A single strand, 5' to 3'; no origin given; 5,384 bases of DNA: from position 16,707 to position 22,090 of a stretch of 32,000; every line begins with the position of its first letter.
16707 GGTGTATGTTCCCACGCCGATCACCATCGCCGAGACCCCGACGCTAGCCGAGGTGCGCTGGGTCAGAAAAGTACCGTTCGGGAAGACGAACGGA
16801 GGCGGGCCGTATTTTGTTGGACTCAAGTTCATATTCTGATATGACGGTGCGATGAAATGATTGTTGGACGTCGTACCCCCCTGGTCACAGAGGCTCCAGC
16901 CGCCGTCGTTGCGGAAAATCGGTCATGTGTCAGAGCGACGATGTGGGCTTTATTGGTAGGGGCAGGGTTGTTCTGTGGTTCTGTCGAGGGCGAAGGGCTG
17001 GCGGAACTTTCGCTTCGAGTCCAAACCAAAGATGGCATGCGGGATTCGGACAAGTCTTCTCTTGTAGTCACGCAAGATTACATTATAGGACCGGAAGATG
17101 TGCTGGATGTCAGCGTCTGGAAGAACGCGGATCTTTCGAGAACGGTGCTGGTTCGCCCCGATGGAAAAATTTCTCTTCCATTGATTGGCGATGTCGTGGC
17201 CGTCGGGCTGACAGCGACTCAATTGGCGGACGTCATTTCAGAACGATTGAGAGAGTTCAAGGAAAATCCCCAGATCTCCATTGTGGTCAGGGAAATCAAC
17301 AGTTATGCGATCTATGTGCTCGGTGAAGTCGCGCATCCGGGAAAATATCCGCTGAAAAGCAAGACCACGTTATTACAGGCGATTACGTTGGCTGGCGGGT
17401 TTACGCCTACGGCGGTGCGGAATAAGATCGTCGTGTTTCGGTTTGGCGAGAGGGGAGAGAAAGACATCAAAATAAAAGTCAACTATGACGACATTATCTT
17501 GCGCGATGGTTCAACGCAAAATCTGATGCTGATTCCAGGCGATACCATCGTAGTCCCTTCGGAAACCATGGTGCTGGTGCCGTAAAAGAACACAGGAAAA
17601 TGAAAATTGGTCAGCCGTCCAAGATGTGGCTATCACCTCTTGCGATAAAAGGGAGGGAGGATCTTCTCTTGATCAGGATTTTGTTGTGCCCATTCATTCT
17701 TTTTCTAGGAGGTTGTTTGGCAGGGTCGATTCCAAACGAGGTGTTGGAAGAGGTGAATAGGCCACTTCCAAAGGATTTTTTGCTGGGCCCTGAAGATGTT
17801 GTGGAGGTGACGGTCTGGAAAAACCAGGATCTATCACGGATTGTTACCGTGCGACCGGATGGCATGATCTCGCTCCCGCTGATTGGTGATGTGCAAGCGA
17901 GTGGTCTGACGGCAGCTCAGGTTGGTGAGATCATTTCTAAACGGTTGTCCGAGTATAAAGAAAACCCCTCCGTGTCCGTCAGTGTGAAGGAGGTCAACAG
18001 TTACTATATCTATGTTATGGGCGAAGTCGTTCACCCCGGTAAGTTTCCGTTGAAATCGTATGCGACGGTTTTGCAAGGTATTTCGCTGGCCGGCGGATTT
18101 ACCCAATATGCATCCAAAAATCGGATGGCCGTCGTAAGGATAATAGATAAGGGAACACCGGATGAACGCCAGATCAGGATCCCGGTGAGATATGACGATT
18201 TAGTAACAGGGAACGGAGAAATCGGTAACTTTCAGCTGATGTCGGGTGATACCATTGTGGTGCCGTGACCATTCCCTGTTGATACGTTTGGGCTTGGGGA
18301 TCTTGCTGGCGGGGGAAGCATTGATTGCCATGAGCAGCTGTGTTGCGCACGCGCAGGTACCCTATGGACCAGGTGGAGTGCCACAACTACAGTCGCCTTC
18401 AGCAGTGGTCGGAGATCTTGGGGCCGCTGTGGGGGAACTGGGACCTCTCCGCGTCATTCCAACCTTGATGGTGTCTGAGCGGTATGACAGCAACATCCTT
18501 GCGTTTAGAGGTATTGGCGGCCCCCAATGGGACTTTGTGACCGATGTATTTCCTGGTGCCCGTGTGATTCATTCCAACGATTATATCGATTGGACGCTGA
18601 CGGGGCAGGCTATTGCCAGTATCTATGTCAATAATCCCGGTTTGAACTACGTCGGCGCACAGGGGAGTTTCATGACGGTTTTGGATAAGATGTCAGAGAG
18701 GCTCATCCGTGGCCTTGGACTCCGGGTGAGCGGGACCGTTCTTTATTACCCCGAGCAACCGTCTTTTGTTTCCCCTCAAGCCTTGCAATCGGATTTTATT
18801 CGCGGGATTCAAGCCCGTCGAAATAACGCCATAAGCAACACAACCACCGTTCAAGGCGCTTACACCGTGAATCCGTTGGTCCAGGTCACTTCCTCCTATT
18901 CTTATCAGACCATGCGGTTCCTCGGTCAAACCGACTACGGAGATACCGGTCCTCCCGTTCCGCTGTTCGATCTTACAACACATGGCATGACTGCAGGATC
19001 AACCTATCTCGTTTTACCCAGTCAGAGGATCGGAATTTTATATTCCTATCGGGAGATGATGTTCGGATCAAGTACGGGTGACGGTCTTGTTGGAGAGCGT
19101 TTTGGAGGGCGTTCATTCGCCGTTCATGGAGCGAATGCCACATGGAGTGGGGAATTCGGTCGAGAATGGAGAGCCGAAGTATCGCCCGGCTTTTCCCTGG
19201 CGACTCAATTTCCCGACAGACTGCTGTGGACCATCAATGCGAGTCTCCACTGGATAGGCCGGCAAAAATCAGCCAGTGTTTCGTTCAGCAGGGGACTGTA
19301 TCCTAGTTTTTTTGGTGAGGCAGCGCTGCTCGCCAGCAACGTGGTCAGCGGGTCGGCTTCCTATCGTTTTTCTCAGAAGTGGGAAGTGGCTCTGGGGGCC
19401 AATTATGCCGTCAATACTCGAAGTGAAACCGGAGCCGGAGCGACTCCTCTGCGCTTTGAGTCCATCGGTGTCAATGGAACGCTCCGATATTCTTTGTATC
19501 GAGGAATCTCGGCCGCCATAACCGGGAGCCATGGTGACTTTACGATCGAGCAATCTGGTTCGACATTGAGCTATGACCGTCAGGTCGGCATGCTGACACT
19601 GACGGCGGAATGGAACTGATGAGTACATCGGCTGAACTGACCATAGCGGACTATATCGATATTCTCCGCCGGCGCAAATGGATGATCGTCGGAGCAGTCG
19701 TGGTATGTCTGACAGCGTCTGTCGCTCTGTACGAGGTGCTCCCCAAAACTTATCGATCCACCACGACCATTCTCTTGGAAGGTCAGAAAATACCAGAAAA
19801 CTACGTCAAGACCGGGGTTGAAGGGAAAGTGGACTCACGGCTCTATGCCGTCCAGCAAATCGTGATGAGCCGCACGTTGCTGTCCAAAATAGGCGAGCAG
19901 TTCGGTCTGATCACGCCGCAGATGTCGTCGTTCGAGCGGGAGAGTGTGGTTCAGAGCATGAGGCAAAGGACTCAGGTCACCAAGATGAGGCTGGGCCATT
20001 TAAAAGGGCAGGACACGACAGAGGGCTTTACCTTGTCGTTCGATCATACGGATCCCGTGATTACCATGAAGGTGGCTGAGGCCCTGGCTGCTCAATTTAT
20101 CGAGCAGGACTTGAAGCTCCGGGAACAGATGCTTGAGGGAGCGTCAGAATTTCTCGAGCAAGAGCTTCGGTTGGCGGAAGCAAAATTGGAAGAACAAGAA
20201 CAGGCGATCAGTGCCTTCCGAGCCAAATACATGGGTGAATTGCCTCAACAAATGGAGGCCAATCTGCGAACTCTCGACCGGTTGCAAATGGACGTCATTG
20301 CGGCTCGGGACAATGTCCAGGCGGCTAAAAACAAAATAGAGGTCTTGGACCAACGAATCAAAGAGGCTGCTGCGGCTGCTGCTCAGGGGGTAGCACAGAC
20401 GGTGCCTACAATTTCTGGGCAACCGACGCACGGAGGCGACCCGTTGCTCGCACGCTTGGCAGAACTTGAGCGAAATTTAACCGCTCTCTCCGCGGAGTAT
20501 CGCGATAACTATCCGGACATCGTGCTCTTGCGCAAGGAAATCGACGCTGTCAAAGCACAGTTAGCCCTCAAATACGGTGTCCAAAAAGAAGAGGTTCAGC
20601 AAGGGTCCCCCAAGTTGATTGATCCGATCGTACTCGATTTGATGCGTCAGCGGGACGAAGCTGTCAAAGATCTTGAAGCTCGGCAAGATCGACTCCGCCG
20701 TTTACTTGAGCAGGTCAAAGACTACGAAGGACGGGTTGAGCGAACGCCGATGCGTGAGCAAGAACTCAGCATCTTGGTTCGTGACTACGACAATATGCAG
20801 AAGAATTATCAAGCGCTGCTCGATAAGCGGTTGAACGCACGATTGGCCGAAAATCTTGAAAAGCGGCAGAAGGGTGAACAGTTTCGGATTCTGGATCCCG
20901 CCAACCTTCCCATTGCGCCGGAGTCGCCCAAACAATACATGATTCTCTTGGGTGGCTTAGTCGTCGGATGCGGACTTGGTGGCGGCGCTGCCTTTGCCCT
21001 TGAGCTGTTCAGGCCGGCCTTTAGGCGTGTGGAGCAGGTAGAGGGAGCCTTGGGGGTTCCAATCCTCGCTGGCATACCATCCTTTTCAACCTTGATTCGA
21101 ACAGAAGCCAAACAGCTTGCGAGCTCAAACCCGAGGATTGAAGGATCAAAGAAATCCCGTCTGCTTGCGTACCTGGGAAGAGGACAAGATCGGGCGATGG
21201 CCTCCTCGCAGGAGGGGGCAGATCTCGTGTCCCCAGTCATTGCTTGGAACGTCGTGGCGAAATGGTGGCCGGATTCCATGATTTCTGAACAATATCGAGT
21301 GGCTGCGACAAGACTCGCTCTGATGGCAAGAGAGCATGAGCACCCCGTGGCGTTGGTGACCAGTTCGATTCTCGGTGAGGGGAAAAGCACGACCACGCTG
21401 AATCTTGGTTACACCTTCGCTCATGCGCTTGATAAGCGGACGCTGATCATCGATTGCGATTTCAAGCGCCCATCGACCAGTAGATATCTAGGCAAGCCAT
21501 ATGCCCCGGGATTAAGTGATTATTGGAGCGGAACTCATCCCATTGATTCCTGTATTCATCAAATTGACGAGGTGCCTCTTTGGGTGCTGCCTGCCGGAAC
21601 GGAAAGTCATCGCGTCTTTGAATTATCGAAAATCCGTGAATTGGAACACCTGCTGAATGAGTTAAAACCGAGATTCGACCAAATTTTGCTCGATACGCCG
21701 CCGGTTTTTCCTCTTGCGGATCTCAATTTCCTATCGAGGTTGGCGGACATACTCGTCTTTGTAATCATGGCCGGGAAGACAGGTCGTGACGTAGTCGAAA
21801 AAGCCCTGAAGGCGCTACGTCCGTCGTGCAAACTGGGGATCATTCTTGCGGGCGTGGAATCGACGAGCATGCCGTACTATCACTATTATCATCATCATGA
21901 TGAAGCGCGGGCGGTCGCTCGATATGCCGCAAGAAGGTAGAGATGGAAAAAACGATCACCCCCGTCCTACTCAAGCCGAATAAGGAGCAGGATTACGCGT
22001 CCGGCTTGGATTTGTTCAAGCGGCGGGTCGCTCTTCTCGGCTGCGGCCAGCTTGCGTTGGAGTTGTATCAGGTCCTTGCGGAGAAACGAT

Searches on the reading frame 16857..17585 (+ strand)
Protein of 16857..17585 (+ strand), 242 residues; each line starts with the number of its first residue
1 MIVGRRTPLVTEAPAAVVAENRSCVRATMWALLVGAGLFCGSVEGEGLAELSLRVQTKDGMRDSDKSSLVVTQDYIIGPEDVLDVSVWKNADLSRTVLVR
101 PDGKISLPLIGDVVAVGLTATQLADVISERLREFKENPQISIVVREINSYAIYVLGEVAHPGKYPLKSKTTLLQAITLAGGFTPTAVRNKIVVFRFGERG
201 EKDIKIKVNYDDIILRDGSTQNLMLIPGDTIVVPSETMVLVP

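Call 7: search_protein_families(library=ncbifam, proteins=[window:16857-17585:+], max_evalue=0.00001)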
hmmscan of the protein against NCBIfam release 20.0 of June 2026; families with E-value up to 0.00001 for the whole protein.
window:16857-17585:+ (242 aa): 4 families
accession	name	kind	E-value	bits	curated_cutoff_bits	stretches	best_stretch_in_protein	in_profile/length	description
TIGR03027.2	pepcterm_export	equivalog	1.6e-43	148.3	180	1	73-236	1-167/169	XrtA/PEP-CTERM system exopolysaccharide export protein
NF041843.1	EpsY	equivalog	5.8e-36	123.7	320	1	72-233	50-210/211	exopolysaccharide export protein EpsY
TIGR03028.1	EpsE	equivalog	2.1e-26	92.7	262.65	1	74-236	1-162/239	polysaccharide export protein EpsE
NF011658.0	PRK15078.1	subfamily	9.2e-22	77.3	333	1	68-236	78-252/380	polysaccharide export protein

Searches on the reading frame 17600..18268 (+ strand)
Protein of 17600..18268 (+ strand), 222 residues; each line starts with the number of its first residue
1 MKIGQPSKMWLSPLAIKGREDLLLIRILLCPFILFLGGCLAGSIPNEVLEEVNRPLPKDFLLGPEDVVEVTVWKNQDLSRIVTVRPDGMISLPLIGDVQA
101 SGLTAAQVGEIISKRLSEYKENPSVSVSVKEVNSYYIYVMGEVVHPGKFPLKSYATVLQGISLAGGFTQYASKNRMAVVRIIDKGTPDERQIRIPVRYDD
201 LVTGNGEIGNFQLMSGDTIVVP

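Call 6: search_protein_families(library=pfam, proteins=[window:17600-18268:+], max_evalue=0.01)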
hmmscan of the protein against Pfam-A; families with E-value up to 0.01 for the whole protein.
window:17600-18268:+ (222 aa): 3 families
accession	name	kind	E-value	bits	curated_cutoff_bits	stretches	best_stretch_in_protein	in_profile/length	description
PF02563.21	Poly_export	-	5.6e-25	87.8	28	1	57-130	4-77/77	Polysaccharide biosynthesis/export protein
PF10531.15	SLBB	-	2.7e-09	37.2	27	1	136-185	1-49/55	SLBB domain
PF22461.2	SLBB_2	-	3.5e-06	27.5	27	1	137-221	3-79/79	SLBB domain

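Call 7: search_protein_families(library=ncbifam, proteins=[window:17600-18268:+], max_evalue=0.00001)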
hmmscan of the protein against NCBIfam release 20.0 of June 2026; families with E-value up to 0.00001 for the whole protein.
window:17600-18268:+ (222 aa): 4 families
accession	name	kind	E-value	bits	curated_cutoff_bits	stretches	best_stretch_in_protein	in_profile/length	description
TIGR03027.2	pepcterm_export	equivalog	1.9e-40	138.3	180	1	59-222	2-165/169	XrtA/PEP-CTERM system exopolysaccharide export protein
NF041843.1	EpsY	equivalog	1.5e-36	125.6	320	1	54-221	47-210/211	exopolysaccharide export protein EpsY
TIGR03028.1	EpsE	equivalog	1.7e-22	79.9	262.65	1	59-221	1-159/239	polysaccharide export protein EpsE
NF011658.0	PRK15078.1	subfamily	1.1e-16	60.6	333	1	60-179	85-216/380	polysaccharide export protein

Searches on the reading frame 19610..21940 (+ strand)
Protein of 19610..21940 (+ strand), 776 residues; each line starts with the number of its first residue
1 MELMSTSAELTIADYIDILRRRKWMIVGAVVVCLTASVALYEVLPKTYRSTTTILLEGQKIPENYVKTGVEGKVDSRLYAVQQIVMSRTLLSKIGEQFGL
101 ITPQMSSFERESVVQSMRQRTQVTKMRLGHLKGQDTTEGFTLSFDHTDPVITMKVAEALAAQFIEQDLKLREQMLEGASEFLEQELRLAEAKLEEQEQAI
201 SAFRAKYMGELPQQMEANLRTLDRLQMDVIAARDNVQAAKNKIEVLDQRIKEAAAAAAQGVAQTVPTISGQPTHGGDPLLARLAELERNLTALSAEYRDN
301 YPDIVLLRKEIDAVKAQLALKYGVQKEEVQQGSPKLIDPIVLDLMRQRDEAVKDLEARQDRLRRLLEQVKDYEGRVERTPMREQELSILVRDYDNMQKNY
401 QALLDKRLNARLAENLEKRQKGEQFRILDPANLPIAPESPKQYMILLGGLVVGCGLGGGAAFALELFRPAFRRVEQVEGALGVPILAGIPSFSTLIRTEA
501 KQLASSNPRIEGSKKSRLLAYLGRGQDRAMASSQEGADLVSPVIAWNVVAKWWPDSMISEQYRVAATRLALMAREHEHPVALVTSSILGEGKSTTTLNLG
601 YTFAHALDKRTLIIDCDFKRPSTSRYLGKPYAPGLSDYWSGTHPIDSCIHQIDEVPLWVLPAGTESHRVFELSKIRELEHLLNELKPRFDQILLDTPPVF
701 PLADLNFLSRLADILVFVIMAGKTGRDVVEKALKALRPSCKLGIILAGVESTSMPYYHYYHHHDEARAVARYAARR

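Call 6: search_protein_families(library=pfam, proteins=[window:19610-21940:+], max_evalue=0.01)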
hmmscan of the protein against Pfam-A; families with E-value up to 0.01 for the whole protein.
window:19610-21940:+ (776 aa): 6 families
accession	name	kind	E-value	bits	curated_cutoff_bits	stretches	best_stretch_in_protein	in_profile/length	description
PF13614.12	AAA_31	-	4.3e-09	37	27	1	589-719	12-147/177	AAA domain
PF13807.11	GNVR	-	1.7e-07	31.5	27.7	1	384-463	4-79/82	G-rich domain on putative tyrosine kinase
PF02706.20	Wzz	-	3.2e-07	31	25.5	1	9-93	2-86/91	Chain length determinant protein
PF01656.29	CbiA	-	1.5e-05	25.4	25.4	1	589-628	9-46/125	CobQ/CobB/MinD/ParA nucleotide binding domain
PF10609.15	ParA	-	0.00092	19.1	27.1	1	581-734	6-158/246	NUBPL iron-transfer P-loop NTPase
PF00142.24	Fer4_NifH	-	0.0064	16.4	25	0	589-628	10-48/271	4Fe-4S iron sulfur cluster binding proteins, NifH/frxC family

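Call 7: search_protein_families(library=ncbifam, proteins=[window:19610-21940:+], max_evalue=0.00001)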
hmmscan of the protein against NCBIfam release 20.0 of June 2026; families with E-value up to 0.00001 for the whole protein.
window:19610-21940:+ (776 aa): 11 families
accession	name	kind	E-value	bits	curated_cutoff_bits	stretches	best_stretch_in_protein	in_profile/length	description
TIGR03007.1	pepcterm_ChnLen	equivalog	3.6e-74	249.8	278.85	1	12-498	3-469/498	XrtA system polysaccharide chain length determinant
TIGR03018.1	pepcterm_TyrKin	hypoth_equivalog_domain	1.7e-34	119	230.65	1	554-745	7-205/207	XrtA-associated tyrosine autokinase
TIGR01005.1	eps_transp_fam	subfamily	3.7e-34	118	411.7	1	10-737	4-704/754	exopolysaccharide transport protein family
TIGR01007.1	eps_fam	subfamily_domain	7.2e-29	100.8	108.05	1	560-760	1-203/204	polysaccharide biosynthesis tyrosine autokinase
NF008568.0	PRK11519.1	equivalog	2.5e-24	85.5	1068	2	566-759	514-708/720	tyrosine-protein kinase Wzc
TIGR03017.1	EpsF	equivalog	1.2e-22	80.3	422.75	1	11-489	2-443/444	chain length determinant protein EpsF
NF007350.0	PRK09841.1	equivalog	6.2e-19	67.6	1248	1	557-762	510-717/726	tyrosine-protein kinase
TIGR03029.1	EpsG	equivalog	5.4e-15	55.3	313.8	1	546-712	71-236/274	chain length determinant protein tyrosine kinase EpsG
TIGR01006.1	polys_exp_MPA1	subfamily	1.5e-10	40.9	296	0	413-492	145-224/226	CspC family polysaccharide chain length determinant protein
TIGR01969.1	minD_arch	subfamily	2.9e-07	29.9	201.75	1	584-710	6-130/251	cell division ATPase MinD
NF041864.1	EpsV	equivalog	3.2e-06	26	800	0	411-488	403-480/484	PCP family exopolysaccharide biosynthesis protein EpsV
